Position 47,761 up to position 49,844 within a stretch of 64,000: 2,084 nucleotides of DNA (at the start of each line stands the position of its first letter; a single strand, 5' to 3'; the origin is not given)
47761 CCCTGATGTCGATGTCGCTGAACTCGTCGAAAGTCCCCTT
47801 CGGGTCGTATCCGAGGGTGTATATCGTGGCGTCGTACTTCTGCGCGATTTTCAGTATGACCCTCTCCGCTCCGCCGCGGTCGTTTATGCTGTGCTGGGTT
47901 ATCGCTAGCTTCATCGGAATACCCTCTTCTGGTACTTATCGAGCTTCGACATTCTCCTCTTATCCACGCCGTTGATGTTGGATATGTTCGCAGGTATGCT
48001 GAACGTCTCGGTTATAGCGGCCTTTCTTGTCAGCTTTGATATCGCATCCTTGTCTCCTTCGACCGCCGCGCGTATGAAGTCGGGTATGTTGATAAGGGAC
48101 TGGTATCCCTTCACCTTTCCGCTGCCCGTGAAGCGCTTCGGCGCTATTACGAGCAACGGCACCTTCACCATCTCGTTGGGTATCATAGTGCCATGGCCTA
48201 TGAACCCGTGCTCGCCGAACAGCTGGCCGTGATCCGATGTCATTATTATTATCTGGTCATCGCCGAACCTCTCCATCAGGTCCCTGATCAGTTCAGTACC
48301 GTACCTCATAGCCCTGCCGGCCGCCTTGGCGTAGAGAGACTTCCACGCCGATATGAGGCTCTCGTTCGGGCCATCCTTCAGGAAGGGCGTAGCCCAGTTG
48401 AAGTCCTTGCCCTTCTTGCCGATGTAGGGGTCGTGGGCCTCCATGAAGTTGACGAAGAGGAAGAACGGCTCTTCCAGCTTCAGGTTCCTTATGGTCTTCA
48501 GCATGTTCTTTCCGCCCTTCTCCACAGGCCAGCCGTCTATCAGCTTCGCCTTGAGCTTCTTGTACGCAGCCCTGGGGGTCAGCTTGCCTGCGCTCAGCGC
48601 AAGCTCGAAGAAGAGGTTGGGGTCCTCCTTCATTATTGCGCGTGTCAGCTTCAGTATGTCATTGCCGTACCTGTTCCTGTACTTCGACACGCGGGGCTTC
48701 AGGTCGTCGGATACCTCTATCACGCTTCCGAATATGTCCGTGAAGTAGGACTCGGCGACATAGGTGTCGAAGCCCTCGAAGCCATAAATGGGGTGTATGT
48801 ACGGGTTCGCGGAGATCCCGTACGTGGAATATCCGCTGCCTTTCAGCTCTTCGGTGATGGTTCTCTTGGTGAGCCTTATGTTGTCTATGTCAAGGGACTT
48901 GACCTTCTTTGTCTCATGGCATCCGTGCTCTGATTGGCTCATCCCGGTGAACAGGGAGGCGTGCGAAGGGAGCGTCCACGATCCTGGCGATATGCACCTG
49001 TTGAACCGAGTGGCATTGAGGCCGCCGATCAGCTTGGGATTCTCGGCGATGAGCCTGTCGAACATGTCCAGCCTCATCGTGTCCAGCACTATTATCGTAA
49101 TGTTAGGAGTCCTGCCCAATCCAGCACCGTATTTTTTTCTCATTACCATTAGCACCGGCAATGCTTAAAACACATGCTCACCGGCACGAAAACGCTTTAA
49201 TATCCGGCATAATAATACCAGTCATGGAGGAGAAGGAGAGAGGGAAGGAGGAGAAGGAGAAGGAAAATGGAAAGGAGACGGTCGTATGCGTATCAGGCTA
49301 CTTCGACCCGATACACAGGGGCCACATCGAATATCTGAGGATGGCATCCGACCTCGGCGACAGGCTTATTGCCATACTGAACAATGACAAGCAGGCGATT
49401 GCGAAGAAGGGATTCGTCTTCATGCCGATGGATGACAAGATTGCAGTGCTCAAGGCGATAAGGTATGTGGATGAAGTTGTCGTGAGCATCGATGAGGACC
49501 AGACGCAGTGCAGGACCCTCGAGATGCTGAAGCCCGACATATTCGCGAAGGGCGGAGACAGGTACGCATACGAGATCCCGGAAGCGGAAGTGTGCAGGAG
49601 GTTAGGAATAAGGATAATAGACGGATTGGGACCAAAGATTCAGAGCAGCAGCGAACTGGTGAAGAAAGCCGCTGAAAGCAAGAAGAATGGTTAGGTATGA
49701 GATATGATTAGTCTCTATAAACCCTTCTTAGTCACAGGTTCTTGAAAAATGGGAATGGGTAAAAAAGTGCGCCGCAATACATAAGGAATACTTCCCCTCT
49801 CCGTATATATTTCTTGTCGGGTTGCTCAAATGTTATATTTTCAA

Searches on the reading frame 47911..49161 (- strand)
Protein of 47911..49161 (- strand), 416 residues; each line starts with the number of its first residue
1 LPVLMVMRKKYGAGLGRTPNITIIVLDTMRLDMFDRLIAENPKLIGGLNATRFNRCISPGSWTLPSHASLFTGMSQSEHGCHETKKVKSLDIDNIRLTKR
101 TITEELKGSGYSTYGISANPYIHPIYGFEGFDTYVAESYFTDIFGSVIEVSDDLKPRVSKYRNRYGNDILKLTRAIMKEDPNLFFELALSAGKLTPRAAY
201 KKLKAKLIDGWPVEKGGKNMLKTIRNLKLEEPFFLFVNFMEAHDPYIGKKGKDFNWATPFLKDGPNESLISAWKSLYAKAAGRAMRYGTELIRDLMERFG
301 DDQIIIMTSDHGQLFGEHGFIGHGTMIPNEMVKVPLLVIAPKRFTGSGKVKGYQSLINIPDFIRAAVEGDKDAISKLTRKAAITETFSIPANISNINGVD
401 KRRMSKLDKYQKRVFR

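Call 7: search_protein_families(library=pfam, proteins=[window:47911-49161:-], max_evalue=0.1)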
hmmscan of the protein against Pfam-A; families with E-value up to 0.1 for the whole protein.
window:47911-49161:- (416 aa): 2 families
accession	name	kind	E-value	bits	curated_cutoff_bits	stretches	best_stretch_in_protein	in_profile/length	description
PF00884.28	Sulfatase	-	9.3e-18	65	25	1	19-360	1-292/301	Sulfatase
PF01663.27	Phosphodiest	-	0.0067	16.5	23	1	23-313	3-221/342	Type I phosphodiesterase / nucleotide pyrophosphatase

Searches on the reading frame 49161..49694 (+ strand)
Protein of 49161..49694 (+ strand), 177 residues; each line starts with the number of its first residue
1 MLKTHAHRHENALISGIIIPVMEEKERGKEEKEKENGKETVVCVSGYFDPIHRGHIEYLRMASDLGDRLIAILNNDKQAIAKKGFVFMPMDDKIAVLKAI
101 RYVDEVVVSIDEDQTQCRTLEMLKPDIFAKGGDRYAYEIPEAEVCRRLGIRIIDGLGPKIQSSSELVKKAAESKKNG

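Call 7: search_protein_families(library=pfam, proteins=[window:49161-49694:+], max_evalue=0.1)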
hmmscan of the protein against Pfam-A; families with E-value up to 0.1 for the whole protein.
window:49161-49694:+ (177 aa): 3 families
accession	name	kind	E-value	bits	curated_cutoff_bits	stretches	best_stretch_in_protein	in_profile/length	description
PF01467.32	CTP_transf_like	-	1.9e-15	57.7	21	1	45-137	3-93/133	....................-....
PF06574.18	FAD_syn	-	0.016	15.4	27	1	38-66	5-33/158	FAD synthetase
PF07580.19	Peptidase_M26_C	-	0.046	12.3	22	1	65-132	72-144/792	M26 IgA1-specific Metallo-endopeptidase C-terminal region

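Call 30: find_encoding_contigs(protein=window:49161-49694:+, flank=8000, max_places=10)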
Protein window:49161-49694:+ (177 aa): 8 contigs read that carry it; 6 places shown.
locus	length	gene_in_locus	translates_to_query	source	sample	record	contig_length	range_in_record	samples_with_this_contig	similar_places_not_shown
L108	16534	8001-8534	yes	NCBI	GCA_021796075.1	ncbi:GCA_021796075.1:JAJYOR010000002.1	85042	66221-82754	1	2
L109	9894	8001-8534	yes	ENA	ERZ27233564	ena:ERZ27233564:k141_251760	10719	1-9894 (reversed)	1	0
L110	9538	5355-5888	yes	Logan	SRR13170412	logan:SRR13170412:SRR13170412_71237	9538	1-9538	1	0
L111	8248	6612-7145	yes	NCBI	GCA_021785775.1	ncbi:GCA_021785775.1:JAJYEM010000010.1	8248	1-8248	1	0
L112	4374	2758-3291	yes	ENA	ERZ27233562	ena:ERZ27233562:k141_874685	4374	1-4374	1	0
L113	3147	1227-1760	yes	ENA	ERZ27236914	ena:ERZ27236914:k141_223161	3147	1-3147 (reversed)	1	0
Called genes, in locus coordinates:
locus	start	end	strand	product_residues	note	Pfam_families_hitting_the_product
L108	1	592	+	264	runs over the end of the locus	PF00696:AA_kinase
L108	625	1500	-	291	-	-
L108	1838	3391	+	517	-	PF13506:Glyco_transf_21, PF00535:Glycos_transf_2, PF10111:Glyco_tranf_2_2 (weak), PF13641:Glyco_tranf_2_3, PF13632:Glyco_trans_2_3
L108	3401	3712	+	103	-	PF04242:DUF424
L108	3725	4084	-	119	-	PF01849:NAC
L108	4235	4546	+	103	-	-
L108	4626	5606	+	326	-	PF01145:Band_7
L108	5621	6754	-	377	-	PF13439:Glyco_transf_4 (weak), PF20706:GT4-conflict (weak), PF00534:Glycos_transf_1, PF13692:Glyco_trans_1_4, PF13524:Glyco_trans_1_2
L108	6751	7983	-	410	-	PF00884:Sulfatase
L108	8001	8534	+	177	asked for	PF01467:CTP_transf_like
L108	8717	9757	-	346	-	-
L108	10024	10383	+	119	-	-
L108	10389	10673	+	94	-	-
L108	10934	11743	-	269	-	-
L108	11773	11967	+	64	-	-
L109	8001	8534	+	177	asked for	PF01467:CTP_transf_like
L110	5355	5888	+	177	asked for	PF01467:CTP_transf_like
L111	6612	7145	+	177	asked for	PF01467:CTP_transf_like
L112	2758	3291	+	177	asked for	PF01467:CTP_transf_like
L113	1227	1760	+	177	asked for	PF01467:CTP_transf_like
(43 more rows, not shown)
